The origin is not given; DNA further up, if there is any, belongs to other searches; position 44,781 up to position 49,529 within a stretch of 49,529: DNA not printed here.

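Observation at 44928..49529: Giant beta-propeller / FN3 / multiheme cytochrome fusion protein at the window edge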

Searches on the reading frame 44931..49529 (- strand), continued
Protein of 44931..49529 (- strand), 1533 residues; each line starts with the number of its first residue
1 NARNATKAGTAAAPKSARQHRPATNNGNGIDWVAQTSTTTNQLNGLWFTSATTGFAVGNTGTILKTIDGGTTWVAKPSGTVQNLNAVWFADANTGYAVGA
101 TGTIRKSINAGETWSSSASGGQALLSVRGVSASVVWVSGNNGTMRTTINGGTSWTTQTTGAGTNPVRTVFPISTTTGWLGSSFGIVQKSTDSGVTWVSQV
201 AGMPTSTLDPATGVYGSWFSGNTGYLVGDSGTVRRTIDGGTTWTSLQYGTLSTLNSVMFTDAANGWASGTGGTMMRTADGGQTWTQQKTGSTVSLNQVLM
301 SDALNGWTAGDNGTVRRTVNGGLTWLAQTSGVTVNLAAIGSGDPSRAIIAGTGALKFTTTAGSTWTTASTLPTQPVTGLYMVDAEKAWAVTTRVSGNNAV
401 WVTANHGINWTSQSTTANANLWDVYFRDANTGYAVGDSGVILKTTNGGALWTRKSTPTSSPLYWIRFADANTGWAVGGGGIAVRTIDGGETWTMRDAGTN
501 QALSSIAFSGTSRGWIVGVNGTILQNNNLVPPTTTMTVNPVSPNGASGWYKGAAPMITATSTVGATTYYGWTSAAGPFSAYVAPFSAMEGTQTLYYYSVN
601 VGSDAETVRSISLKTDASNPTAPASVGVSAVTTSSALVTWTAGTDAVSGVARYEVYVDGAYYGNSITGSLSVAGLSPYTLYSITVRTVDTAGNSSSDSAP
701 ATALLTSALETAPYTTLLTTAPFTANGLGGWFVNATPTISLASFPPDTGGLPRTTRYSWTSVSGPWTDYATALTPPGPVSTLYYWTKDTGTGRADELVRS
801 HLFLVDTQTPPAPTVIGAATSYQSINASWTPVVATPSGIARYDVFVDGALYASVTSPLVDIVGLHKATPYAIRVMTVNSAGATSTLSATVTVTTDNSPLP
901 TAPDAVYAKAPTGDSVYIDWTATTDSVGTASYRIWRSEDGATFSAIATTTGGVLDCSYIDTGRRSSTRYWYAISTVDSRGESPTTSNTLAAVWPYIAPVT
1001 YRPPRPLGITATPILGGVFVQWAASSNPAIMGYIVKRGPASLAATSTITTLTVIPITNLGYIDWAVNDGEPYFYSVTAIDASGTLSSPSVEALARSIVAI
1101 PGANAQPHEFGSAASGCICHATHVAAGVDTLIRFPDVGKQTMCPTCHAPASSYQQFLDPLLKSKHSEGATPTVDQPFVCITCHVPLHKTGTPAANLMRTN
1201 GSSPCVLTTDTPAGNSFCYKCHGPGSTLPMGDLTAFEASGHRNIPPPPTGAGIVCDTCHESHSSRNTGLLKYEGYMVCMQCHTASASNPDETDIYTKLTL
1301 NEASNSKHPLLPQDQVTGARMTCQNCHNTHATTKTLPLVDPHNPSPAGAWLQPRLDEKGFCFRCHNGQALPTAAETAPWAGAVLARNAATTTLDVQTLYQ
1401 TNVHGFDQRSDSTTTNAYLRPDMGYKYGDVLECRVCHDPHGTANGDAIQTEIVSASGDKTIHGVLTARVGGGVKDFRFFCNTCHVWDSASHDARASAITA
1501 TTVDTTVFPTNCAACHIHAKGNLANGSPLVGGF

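Call 10: find_homologous_proteins(query=window:44931-49529:-, max_evalue=0.00001)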
Query window:44931-49529:- (1533 aa): 1572 proteins with E <= 0.00001 among 8000 candidates; the best 120 are listed.
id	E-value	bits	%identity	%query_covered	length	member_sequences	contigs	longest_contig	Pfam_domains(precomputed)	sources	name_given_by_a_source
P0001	0.0e+0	3537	100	98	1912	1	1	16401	PF09699.16,PF14537.12,PF25059.2,PF25523.2,PF14870.13,PF00041.28,PF15902.13,PF14522.12,PF22113.2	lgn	-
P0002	0.0e+0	2739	76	98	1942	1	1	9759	PF09699.16,PF14537.12,PF14870.13,PF00041.28,PF15902.13,PF14522.12,PF22113.2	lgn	-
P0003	0.0e+0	2119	60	97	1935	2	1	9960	PF09699.16,PF14537.12,PF25059.2,PF14870.13,PF02012.27,PF00041.28,PF15902.13,PF14522.12,PF22113.2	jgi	-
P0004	0.0e+0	2118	60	98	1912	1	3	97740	PF09699.16,PF14537.12,PF14870.13,PF00041.28,PF15902.13,PF14522.12,PF22113.2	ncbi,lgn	-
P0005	0.0e+0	2086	59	97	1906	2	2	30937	PF09699.16,PF14537.12,PF14870.13,PF02012.27,PF00041.28,PF15902.13,PF14522.12,PF22113.2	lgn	-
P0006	0.0e+0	2055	58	98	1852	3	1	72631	PF09699.16,PF14537.12,PF14870.13,PF02012.27,PF00041.28,PF15902.13,PF14522.12,PF22113.2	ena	-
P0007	0.0e+0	1971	56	98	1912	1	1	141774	PF09699.16,PF14537.12,PF25059.2,PF14870.13,PF00041.28,PF15902.13,PF14522.12,PF22113.2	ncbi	-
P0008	0.0e+0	1924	57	97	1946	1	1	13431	PF09699.16,PF14537.12,PF14870.13,PF00041.28,PF15902.13,PF14522.12,PF22113.2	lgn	-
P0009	0.0e+0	1877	55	98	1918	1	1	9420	PF09699.16,PF14537.12,PF25059.2,PF14870.13,PF02012.27,PF00041.28,PF15902.13,PF14522.12,PF22113.2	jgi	jgi:predicted CXXCH cytochrome family protein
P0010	0.0e+0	1868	54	97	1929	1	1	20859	PF09699.16,PF14870.13,PF00041.28,PF14522.12,PF22113.2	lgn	-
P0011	0.0e+0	1862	73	72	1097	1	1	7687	PF09699.16,PF14537.12,PF14870.13,PF00041.28,PF14522.12,PF22113.2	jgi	jgi:predicted CXXCH cytochrome family protein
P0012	0.0e+0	1854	55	97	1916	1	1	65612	PF09699.16,PF14537.12,PF25059.2,PF14870.13,PF00041.28,PF15902.13,PF14522.12,PF22113.2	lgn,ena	-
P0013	0.0e+0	1841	53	97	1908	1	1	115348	PF09699.16,PF14537.12,PF14870.13,PF00041.28,PF14522.12,PF22113.2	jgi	jgi:predicted CXXCH cytochrome family protein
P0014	0.0e+0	1820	53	97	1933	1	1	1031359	PF09699.16,PF14870.13,PF00041.28,PF14522.12,PF22113.2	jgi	-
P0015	0.0e+0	1811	55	98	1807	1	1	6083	PF09699.16,PF14537.12,PF14870.13,PF00041.28,PF15902.13,PF14522.12,PF22113.2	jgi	jgi:predicted CXXCH cytochrome family protein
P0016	0.0e+0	1807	54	98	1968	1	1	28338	PF09699.16,PF14537.12,PF14870.13,PF00041.28,PF15902.13,PF14522.12,PF22113.2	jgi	-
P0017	0.0e+0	1791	52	98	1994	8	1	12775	PF09699.16,PF14537.12,PF14870.13,PF00041.28,PF15902.13,PF14522.12,PF22113.2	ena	-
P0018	0.0e+0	1764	52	98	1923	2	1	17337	PF09699.16,PF14537.12,PF25059.2,PF14870.13,PF00041.28,PF14522.12,PF22113.2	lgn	-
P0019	0.0e+0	1734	51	97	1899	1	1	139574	PF09699.16,PF14537.12,PF14870.13,PF00041.28,PF15902.13,PF14522.12,PF22113.2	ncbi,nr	ncbi:MAG TPA: YCF48-related protein [Coriobacteriia bacterium]|nr:YCF48-related protein [Coriobacter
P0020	0.0e+0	1726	51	98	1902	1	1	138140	PF09699.16,PF14537.12,PF14870.13,PF00041.28,PF15902.13,PF14522.12,PF22113.2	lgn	-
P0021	0.0e+0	1711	40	67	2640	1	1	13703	PF09699.16,PF14537.12,PF25059.2,PF23376.2,PF25788.3,PF14870.13,PF00041.28,PF15902.13,PF14522.12,PF22113.2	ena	-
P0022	0.0e+0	1693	51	96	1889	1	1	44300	PF09699.16,PF14537.12,PF25059.2,PF14870.13,PF00041.28,PF15902.13,PF14522.12,PF22113.2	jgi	-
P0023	0.0e+0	1688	50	97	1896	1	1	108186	PF09699.16,PF14537.12,PF14870.13,PF02012.27,PF00041.28,PF15902.13,PF14522.12,PF22113.2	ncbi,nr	ncbi:MAG: hypothetical protein HGB10_01995 [Coriobacteriia bacterium]|nr:hypothetical protein [Corio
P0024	0.0e+0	1655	40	66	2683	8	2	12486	PF09699.16,PF14537.12,PF25059.2,PF23376.2,PF14870.13,PF00041.28,PF14522.12,PF10179.16,PF22113.2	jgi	-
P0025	0.0e+0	1652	51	97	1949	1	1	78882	PF09699.16,PF14537.12,PF14870.13,PF02012.27,PF00041.28,PF15902.13,PF14522.12,PF22113.2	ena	-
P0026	0.0e+0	1614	49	98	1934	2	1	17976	PF09699.16,PF14537.12,PF14870.13,PF02012.27,PF00041.28,PF15902.13,PF14522.12,PF22113.2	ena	-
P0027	0.0e+0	1555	48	98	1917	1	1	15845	PF09699.16,PF14537.12,PF14870.13,PF02012.27,PF00041.28,PF15902.13,PF14522.12,PF22113.2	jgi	-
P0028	0.0e+0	1536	48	97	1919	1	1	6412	PF09699.16,PF14537.12,PF14870.13,PF02012.27,PF00041.28,PF15902.13,PF14522.12,PF22113.2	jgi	jgi:predicted CXXCH cytochrome family protein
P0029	0.0e+0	1527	49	65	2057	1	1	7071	PF09699.16,PF14537.12,PF14870.13,PF00041.28,PF14522.12,PF22113.2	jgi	jgi:predicted CXXCH cytochrome family protein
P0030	0.0e+0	1463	45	98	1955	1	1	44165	PF09699.16,PF14537.12,PF14870.13,PF02012.27,PF00041.28,PF15902.13,PF14522.12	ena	-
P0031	0.0e+0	1355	40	69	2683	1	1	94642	PF09699.16,PF14537.12,PF25059.2,PF23376.2,PF14870.13,PF02012.27,PF00041.28,PF15902.13,PF14522.12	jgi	jgi:predicted CXXCH cytochrome family protein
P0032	0.0e+0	1256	49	76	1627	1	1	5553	PF14870.13,PF00041.28,PF15902.13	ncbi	ncbi:MAG: YCF48-related protein, partial [Actinomycetes bacterium]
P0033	0.0e+0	1184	39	97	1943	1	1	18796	PF09699.16,PF14537.12,PF25059.2,PF14870.13,PF00041.28,PF15902.13,PF14522.12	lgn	-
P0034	0.0e+0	1117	48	64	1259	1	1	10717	PF09699.16,PF14537.12,PF16893.12,PF00041.28,PF14522.12,PF22113.2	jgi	jgi:predicted CXXCH cytochrome family protein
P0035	0.0e+0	1058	38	98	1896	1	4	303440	PF09699.16,PF14537.12,PF14870.13,PF02012.27,PF00041.28,PF15902.13,PF14522.12,PF22113.2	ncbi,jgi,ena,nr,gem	ncbi:MAG: fibronectin type III domain-containing protein [Clostridiales bacterium]|nr:fibronectin ty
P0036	0.0e+0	1030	38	97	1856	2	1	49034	PF09699.16,PF14537.12,PF25059.2,PF25788.3,PF14870.13,PF00041.28,PF15902.13,PF14522.12,PF22113.2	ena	-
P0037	8.6e-291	986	38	97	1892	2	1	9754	PF09699.16,PF14537.12,PF25059.2,PF14870.13,PF00041.28,PF15902.13,PF14522.12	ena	-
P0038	1.9e-277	942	36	97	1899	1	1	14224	PF09699.16,PF14537.12,PF25059.2,PF14870.13,PF00041.28,PF15902.13,PF14522.12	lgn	-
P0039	3.7e-267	908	43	61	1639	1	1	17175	PF14870.13,PF02012.27,PF00041.28,PF15902.13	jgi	jgi:photosystem II stability/assembly factor-like uncharacterized protein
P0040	9.1e-266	903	37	97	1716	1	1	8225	PF09699.16,PF14537.12,PF25059.2,PF23376.2,PF25788.3,PF14870.13,PF00041.28,PF15902.13,PF14522.12,PF22113.2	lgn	-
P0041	1.9e-262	892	49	54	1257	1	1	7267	PF14870.13,PF00041.28,PF15902.13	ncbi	ncbi:MAG: YCF48-related protein, partial [Actinomycetes bacterium]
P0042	8.0e-260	884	32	98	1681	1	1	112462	PF09699.16,PF14537.12,PF14870.13,PF02012.27,PF00041.28,PF15902.13,PF14522.12,PF22113.2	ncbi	-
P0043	5.9e-252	858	32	98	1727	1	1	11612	PF09699.16,PF14537.12,PF14870.13,PF02012.27,PF00041.28,PF14522.12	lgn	-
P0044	3.0e-249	849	32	98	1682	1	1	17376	PF09699.16,PF14537.12,PF14870.13,PF00041.28,PF15902.13,PF14522.12,PF22113.2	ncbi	-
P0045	1.9e-247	843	33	98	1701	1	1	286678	PF09699.16,PF14537.12,PF14870.13,PF02012.27,PF00041.28,PF14522.12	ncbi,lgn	-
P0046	1.5e-244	833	32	98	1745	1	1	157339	PF09699.16,PF14537.12,PF14870.13,PF02012.27,PF00041.28,PF14522.12,PF22113.2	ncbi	-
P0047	2.6e-229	783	32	98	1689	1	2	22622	PF09699.16,PF14537.12,PF14870.13,PF00041.28,PF14522.12,PF22113.2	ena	-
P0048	1.5e-226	773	35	32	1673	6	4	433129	PF09699.16,PF14537.12,PF14870.13,PF00041.28,PF14522.12,PF22113.2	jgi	jgi:predicted CXXCH cytochrome family protein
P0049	9.9e-211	721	31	32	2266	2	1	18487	PF14870.13,PF02012.27,PF15902.13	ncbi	-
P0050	4.5e-199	682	33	34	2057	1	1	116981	PF14870.13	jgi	jgi:photosystem II stability/assembly factor-like uncharacterized protein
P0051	1.3e-184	634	33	33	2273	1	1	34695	PF18962.8,PF25788.3,PF14870.13,PF14292.13,PF13860.13,PF00041.28,PF16656.12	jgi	jgi:photosystem II stability/assembly factor-like uncharacterized protein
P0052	5.8e-183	629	32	82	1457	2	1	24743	PF09699.16,PF14537.12,PF14870.13,PF00041.28,PF14522.12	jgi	jgi:predicted CXXCH cytochrome family protein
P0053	2.6e-173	597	31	33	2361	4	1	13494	PF01108.24,PF25059.2,PF18962.8,PF25788.3,PF14870.13,PF00041.28,PF16656.12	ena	-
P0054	2.2e-157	544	32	34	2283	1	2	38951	PF14870.13,PF02012.27,PF15902.13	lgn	-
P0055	2.8e-148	514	33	33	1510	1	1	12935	PF18962.8,PF25788.3,PF14870.13,PF02012.27,PF00041.28,PF16656.12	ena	-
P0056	1.1e-147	512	37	33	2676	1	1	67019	PF13582.13,PF01421.26,PF14440.13,PF00801.27,PF13573.13,PF13688.13,PF18962.8,PF24421.2,PF14870.13,PF19081.7,PF18911.7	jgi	jgi:photosystem II stability/assembly factor-like uncharacterized protein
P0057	1.2e-147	512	32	33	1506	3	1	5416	PF18962.8,PF25788.3,PF14870.13,PF00041.28,PF16656.12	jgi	jgi:photosystem II stability/assembly factor-like uncharacterized protein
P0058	1.5e-145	505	31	33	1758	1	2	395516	PF14870.13,PF02012.27,PF15902.13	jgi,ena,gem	-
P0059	5.8e-143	496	35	32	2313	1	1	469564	PF20009.5,PF14870.13,PF19081.7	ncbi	-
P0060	7.9e-143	496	36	17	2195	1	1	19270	PF25059.2,PF18962.8,PF25788.3,PF24489.2,PF14870.13,PF07705.18,PF00041.28,PF16656.12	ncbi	-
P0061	9.4e-143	496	34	33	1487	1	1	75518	PF18962.8,PF25788.3,PF14870.13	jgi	jgi:photosystem II stability/assembly factor-like uncharacterized protein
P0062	3.7e-141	490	31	39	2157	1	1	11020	PF14870.13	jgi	jgi:photosystem II stability/assembly factor-like uncharacterized protein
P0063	6.0e-141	490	32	32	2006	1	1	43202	PF18962.8,PF25788.3,PF14870.13,PF07705.18,PF00041.28,PF16656.12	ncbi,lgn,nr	ncbi:MAG: YCF48-related protein [Ignavibacteria bacterium]|nr:YCF48-related protein [Ignavibacteria 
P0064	1.3e-140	489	37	33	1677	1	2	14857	PF18962.8,PF14870.13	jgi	-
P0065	1.8e-138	482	35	32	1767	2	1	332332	PF01108.24,PF18962.8,PF25788.3,PF14870.13,PF02012.27,PF00041.28,PF16656.12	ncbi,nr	ncbi:MAG: YCF48-related protein [Ignavibacteriales bacterium]|nr:YCF48-related protein [Ignavibacter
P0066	6.5e-138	480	32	33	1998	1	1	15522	PF18962.8,PF25788.3,PF14870.13,PF07705.18,PF00041.28,PF16656.12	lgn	-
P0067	6.5e-135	470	30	30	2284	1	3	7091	PF14870.13,PF15902.13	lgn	-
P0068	1.6e-132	462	31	33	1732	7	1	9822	PF18962.8,PF25788.3,PF14870.13,PF00041.28,PF16656.12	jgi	-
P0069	2.5e-132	461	34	31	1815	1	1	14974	PF18962.8,PF25788.3,PF14870.13,PF02012.27,PF00041.28,PF16656.12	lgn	-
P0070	3.6e-131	457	34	31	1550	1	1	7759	PF14870.13,PF02012.27,PF15902.13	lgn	-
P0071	4.2e-130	454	34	31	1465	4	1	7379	PF14870.13,PF02012.27,PF15902.13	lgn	-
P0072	3.0e-127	444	38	30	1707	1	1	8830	PF25059.2,PF24489.2,PF14870.13,PF00041.28,PF16656.12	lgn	-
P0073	5.9e-124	433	41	32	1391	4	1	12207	PF19408.6,PF14870.13,PF19077.7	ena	-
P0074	1.5e-122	429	38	34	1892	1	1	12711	PF04122.18,PF14870.13,PF07819.20,PF02012.27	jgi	jgi:photosystem II stability/assembly factor-like uncharacterized protein/putative cell wall-binding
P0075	2.4e-121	425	32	32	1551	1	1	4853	PF14870.13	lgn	-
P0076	2.4e-121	425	31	33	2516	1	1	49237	PF19190.7,PF18962.8,PF13004.14,PF14870.13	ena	-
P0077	4.4e-120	421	39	32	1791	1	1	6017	PF14870.13,PF00041.28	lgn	-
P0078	1.6e-119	419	34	34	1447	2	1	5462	PF07693.21,PF24883.3,PF24316.2,PF14870.13,PF20693.4,PF02012.27,PF15902.13,PF13191.13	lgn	-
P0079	4.0e-119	417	32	32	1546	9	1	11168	PF14870.13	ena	-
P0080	1.5e-116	409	35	42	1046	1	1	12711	PF04122.18,PF14870.13,PF02012.27,PF15902.13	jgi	jgi:photosystem II stability/assembly factor-like uncharacterized protein/putative cell wall-binding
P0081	2.2e-115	405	29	28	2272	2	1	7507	PF25852.1,PF14870.13,PF02012.27,PF15902.13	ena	-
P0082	5.4e-115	404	36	32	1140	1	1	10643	PF14870.13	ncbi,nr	ncbi:MAG: YCF48-related protein, partial [bacterium]|nr:YCF48-related protein [bacterium]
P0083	8.8e-115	403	32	28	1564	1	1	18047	PF14870.13,PF02012.27,PF15902.13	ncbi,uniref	ncbi:YCF48-related protein [Persicitalea sp.]|uniref:YCF48-related protein n=1 Tax=Persicitalea sp. 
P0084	2.0e-114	402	39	32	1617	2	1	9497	PF22073.3,PF15780.12,PF07610.18,PF05057.21,PF01674.25,PF18962.8,PF14870.13,PF24507.2,PF07819.20,PF24096.3,PF22544.3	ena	-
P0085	2.1e-112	395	34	32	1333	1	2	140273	PF18962.8,PF17802.8,PF14870.13,PF13620.13,PF22904.4,PF17210.10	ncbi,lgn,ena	ncbi:MAG: YCF48-related protein [Bacteroidota bacterium]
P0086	3.6e-112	394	33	32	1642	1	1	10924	PF18962.8,PF14870.13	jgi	-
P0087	6.2e-112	394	34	29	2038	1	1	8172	PF13229.13,PF18962.8,PF14870.13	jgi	jgi:photosystem II stability/assembly factor-like uncharacterized protein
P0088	3.4e-110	388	34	33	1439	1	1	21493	PF14870.13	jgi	jgi:photosystem II stability/assembly factor-like uncharacterized protein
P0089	5.7e-110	387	31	32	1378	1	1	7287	PF18962.8,PF25788.3,PF14870.13,PF02012.27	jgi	-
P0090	3.9e-109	384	29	35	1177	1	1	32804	PF10342.16,PF14870.13,PF02012.27,PF15902.13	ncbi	-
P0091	4.7e-109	384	31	34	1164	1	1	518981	PF18962.8,PF14870.13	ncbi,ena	-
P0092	4.9e-109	384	31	33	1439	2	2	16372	PF14870.13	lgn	-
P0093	5.7e-109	384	34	44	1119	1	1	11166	PF04122.18,PF14870.13,PF02012.27,PF15902.13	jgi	jgi:photosystem II stability/assembly factor-like uncharacterized protein/putative cell wall-binding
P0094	1.4e-108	383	35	44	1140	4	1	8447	PF14870.13,PF02012.27,PF00041.28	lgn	-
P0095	1.3e-107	379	34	33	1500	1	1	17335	PF25788.3,PF24489.2,PF14870.13,PF02012.27,PF00041.28,PF15902.13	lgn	-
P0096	6.5e-107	377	30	33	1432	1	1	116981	PF14870.13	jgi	jgi:photosystem II stability/assembly factor-like uncharacterized protein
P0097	1.2e-106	376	31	32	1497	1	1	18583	PF18962.8,PF25788.3,PF14870.13,PF00041.28,PF16656.12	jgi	jgi:photosystem II stability/assembly factor-like uncharacterized protein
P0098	2.2e-106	375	39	32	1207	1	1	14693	PF18962.8,PF14870.13,PF13860.13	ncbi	-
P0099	2.0e-104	369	32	33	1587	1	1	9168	PF18962.8,PF14870.13,PF02012.27,PF15902.13,PF18911.7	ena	-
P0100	2.6e-104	368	30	32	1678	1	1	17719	PF16655.13,PF18962.8,PF25788.3,PF24489.2,PF14870.13,PF00041.28,PF16656.12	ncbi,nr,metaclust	ncbi:MAG: hypothetical protein AMS27_08785 [Bacteroides sp. SM23_62_1]|nr:MAG: hypothetical protein 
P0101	5.4e-104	367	30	37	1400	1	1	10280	PF18962.8,PF25788.3,PF14870.13,PF00041.28,PF16656.12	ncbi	-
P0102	9.2e-103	363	33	33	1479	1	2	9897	PF25174.2,PF07693.21,PF14870.13,PF20693.4,PF02012.27,PF23414.2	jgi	-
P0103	9.7e-103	363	36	32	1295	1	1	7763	PF04389.23,PF18975.7,PF18962.8,PF14870.13,PF02012.27,PF15902.13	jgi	jgi:photosystem II stability/assembly factor-like uncharacterized protein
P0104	1.7e-102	362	37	35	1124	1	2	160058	PF00404.25,PF00963.25,PF18962.8,PF14870.13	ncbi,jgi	-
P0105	2.8e-102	362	30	32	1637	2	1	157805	PF13715.13,PF18975.7,PF08308.18,PF14870.13,PF13620.13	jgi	jgi:photosystem II stability/assembly factor-like uncharacterized protein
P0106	1.0e-101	360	37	32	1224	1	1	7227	PF00963.25,PF14870.13,PF13860.13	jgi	jgi:photosystem II stability/assembly factor-like uncharacterized protein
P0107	1.4e-101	359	33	31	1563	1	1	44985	PF14870.13,PF02012.27,PF15902.13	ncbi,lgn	-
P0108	1.5e-101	359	28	32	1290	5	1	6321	PF18962.8,PF25788.3,PF14870.13,PF02012.27,PF00041.28,PF16656.12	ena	-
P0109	1.3e-100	356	36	32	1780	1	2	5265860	PF07953.21,PF00404.25,PF13385.14,PF18962.8,PF14870.13,PF19077.7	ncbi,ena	-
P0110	2.0e-100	355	35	26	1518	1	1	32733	PF03160.21,PF14870.13,PF02012.27,PF15902.13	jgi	jgi:photosystem II stability/assembly factor-like uncharacterized protein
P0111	2.1e-100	355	33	34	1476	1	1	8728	PF00801.27,PF18962.8,PF14870.13,PF07675.19,PF13860.13,PF18911.7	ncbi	-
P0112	5.3e-100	354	29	33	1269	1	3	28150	PF18962.8,PF25788.3,PF14870.13,PF02012.27,PF00041.28,PF15902.13,PF16656.12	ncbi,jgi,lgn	-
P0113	6.4e-100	354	37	33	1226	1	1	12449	PF00963.25,PF14870.13,PF13860.13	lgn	-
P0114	9.5e-100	353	31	32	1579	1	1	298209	PF14870.13,PF02012.27,PF15902.13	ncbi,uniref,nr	ncbi:YCF48-related protein [Persicitalea jodogahamensis]|uniref:Photosynthesis system II assembly fa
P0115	1.1e-98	350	31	34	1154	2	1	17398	PF18962.8,PF14870.13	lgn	-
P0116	1.2e-98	350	31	33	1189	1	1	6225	PF14870.13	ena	-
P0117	1.6e-98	349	27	29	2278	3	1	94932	PF14870.13,PF19081.7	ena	-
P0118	2.4e-98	349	35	32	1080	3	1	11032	PF00404.25,PF18962.8,PF14870.13,PF13860.13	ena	-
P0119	1.2e-96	343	37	32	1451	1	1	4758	PF18962.8,PF14870.13,PF02012.27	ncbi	-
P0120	2.8e-96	342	33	32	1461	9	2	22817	PF14870.13,PF15902.13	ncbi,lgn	-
